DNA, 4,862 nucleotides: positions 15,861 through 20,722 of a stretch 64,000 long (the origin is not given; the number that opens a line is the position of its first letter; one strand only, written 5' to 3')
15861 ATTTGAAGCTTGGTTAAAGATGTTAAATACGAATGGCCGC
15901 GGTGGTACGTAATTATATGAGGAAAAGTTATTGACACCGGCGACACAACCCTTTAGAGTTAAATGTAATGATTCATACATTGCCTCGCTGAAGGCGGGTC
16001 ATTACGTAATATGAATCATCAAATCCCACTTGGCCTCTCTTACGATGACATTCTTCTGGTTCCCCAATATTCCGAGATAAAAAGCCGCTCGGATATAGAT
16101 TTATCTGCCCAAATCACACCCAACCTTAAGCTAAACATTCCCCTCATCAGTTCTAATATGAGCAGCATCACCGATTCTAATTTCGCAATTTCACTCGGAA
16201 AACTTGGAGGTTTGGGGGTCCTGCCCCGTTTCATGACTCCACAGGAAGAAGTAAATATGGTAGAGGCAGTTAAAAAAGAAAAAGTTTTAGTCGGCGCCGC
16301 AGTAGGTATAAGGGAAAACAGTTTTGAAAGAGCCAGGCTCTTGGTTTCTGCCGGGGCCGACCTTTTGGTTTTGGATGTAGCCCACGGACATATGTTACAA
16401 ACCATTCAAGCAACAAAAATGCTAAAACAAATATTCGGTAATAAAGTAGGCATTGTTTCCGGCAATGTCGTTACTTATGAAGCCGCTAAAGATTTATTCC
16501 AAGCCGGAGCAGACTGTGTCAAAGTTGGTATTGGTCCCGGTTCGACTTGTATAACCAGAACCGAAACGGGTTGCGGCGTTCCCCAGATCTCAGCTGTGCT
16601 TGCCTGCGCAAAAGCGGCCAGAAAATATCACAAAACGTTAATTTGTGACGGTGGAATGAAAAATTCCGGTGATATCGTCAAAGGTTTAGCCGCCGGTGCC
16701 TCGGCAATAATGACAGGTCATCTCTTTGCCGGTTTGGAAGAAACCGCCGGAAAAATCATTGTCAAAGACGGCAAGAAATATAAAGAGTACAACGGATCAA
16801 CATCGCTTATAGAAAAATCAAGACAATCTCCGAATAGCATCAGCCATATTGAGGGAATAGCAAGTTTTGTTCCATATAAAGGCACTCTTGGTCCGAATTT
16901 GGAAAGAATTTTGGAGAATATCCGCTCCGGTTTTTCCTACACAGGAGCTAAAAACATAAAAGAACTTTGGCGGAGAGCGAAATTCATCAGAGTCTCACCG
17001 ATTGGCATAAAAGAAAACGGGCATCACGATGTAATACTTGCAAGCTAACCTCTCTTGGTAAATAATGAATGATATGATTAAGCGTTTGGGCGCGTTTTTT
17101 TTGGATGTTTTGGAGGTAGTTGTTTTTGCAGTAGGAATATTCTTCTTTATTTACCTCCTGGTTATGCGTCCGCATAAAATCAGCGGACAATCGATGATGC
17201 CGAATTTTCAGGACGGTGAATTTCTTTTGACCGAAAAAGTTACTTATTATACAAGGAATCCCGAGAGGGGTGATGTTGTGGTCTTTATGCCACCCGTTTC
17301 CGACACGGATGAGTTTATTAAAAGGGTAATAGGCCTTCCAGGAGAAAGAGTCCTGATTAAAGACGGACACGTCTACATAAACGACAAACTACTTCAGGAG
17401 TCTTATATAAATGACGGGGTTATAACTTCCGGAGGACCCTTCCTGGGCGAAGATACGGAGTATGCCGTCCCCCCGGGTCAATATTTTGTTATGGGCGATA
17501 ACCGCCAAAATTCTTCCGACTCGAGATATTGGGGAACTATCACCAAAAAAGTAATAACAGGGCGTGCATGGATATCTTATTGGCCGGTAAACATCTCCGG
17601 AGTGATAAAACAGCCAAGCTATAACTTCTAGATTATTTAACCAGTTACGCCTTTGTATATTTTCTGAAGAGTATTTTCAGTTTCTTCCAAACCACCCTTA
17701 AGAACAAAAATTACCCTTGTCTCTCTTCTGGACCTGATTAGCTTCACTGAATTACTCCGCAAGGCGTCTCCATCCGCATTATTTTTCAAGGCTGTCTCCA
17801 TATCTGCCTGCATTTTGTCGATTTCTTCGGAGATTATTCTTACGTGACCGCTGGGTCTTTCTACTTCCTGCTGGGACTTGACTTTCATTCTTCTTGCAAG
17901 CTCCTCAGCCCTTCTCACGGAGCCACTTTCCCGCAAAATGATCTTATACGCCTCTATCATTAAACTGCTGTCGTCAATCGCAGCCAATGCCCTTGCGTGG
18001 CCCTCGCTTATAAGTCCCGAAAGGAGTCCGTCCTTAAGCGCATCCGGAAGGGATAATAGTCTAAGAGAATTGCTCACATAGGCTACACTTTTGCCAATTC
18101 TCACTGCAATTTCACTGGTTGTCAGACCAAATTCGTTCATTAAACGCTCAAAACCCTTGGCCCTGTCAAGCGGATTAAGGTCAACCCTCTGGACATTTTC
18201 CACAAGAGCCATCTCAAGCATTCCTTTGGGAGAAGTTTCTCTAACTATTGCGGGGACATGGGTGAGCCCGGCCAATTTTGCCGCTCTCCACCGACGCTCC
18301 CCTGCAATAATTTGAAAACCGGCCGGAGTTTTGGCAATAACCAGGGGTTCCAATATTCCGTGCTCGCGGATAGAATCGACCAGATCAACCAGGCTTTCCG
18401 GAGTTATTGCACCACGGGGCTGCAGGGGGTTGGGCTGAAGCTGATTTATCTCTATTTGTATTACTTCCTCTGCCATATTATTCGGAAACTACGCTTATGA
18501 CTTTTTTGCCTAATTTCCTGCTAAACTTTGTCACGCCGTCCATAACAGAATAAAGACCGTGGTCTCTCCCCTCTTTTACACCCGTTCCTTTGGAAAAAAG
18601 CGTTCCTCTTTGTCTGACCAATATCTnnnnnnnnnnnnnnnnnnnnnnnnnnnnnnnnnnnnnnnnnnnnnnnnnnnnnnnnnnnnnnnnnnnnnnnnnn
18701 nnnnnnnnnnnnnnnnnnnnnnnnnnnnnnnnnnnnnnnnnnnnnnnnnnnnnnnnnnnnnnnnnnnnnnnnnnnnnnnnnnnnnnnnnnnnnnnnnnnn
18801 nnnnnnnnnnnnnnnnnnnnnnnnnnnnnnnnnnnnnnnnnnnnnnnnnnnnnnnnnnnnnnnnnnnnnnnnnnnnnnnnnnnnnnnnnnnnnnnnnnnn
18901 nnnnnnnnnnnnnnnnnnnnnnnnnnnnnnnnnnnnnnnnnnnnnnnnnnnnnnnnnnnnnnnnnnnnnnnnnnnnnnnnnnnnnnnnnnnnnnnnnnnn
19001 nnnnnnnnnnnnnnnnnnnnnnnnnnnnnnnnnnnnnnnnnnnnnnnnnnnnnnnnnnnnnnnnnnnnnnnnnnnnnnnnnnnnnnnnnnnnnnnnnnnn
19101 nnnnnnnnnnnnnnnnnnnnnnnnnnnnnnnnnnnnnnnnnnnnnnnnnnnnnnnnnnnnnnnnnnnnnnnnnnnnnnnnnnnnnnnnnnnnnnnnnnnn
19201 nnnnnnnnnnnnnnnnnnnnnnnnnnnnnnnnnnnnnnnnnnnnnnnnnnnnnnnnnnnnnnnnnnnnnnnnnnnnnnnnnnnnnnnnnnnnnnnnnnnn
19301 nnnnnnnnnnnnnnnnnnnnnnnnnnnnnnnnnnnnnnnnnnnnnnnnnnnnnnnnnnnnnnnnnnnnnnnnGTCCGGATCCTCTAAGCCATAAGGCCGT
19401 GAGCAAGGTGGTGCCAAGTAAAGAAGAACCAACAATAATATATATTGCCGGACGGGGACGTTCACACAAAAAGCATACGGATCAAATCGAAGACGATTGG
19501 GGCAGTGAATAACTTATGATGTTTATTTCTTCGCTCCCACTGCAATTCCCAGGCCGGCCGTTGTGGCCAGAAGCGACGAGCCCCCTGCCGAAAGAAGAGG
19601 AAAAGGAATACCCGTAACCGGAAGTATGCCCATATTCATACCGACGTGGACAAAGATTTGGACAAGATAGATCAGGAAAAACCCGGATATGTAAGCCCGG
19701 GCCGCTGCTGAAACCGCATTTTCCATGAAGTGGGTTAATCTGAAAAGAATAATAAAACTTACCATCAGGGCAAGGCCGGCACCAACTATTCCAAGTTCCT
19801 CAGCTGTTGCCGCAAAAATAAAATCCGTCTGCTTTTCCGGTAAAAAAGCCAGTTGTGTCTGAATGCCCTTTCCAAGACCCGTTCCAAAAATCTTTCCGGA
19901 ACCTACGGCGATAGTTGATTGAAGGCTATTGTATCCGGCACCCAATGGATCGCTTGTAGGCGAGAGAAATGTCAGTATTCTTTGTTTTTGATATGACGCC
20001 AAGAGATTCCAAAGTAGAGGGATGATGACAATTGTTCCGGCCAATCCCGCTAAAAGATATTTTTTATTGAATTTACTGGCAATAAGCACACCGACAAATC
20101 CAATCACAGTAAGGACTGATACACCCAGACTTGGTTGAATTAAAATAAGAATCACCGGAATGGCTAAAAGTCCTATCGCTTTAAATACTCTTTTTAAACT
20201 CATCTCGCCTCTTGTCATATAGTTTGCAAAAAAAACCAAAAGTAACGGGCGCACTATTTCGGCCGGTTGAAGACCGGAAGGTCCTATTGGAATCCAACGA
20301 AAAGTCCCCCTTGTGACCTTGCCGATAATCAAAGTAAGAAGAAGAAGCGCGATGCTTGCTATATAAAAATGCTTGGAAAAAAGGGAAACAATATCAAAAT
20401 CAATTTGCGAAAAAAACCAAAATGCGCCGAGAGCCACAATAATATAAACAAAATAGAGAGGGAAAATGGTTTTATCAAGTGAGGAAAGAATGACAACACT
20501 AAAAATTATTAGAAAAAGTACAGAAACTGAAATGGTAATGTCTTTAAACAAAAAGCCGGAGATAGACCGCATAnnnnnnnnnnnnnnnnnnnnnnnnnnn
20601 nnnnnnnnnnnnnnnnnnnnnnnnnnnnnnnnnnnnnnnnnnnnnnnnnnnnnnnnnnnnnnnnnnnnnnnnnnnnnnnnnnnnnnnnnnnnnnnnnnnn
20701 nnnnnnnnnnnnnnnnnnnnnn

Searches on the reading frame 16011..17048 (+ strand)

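Call 5: search_protein_families(library=pfam, proteins=[window:16011-17048:+])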
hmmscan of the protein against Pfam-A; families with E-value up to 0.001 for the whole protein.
window:16011-17048:+ (345 aa): 2 families
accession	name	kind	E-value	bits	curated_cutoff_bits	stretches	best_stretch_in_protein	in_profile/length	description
PF00478.31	IMPDH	-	1.9e-110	369.5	25.6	1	8-339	1-345/345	IMP dehydrogenase / GMP reductase domain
PF01070.24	FMN_dh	-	5.7e-05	22.8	24.9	1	153-240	226-306/350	FMN-dependent dehydrogenase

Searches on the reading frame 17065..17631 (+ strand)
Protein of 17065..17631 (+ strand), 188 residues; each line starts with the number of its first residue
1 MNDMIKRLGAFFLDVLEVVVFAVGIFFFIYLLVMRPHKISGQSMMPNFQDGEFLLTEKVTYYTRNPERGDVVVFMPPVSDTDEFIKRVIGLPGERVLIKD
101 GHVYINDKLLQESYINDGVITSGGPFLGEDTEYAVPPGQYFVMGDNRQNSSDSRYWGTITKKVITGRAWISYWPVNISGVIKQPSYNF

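Call 5: search_protein_families(library=pfam, proteins=[window:17065-17631:+])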
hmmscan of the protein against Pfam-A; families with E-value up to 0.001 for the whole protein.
window:17065-17631:+ (188 aa): 1 family
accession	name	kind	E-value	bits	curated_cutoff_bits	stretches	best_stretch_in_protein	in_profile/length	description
PF10502.14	Peptidase_S26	-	3.7e-51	173.9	22.9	1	14-173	3-168/168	Signal peptidase, peptidase S26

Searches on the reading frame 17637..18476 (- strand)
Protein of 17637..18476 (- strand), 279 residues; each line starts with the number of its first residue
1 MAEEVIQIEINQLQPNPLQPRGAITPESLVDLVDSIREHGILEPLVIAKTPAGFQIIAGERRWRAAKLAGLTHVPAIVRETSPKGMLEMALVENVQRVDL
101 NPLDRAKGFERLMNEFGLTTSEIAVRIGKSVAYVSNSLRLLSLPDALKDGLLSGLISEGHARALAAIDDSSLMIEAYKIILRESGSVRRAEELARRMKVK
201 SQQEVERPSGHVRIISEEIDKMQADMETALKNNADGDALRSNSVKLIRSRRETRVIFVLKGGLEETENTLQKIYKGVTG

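Call 5: search_protein_families(library=pfam, proteins=[window:17637-18476:-])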
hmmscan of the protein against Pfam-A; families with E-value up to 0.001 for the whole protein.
window:17637-18476:- (279 aa): 3 families
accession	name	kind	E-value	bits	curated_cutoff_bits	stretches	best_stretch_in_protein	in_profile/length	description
PF02195.25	ParB_N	-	1.8e-31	108.5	26.3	1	3-96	1-95/95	ParB N-terminal domain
PF17762.8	HTH_ParB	-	1.3e-29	102.8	22.6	1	99-198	2-101/102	ParB HTH domain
PF08535.16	KorB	-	1.7e-05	25.1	22.3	1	117-158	3-44/89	KorB domain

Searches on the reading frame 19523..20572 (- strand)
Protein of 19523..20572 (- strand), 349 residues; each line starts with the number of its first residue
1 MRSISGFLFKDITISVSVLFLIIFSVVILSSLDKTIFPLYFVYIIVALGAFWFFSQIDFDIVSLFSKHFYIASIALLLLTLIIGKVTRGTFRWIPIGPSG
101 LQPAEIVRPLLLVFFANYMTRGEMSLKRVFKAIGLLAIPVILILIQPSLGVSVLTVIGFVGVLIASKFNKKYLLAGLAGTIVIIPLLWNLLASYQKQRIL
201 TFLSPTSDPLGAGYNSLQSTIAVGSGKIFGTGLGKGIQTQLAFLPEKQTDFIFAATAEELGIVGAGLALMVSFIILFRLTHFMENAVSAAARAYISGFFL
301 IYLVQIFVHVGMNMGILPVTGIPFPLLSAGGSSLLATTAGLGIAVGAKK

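Call 5: search_protein_families(library=pfam, proteins=[window:19523-20572:-])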
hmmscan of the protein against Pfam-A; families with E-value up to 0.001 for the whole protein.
window:19523-20572:- (349 aa): 1 family
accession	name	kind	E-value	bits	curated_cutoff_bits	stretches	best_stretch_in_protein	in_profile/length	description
PF01098.24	FTSW_RODA_SPOVE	-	7.6e-72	242.7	26.4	1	16-345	14-348/356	Cell cycle protein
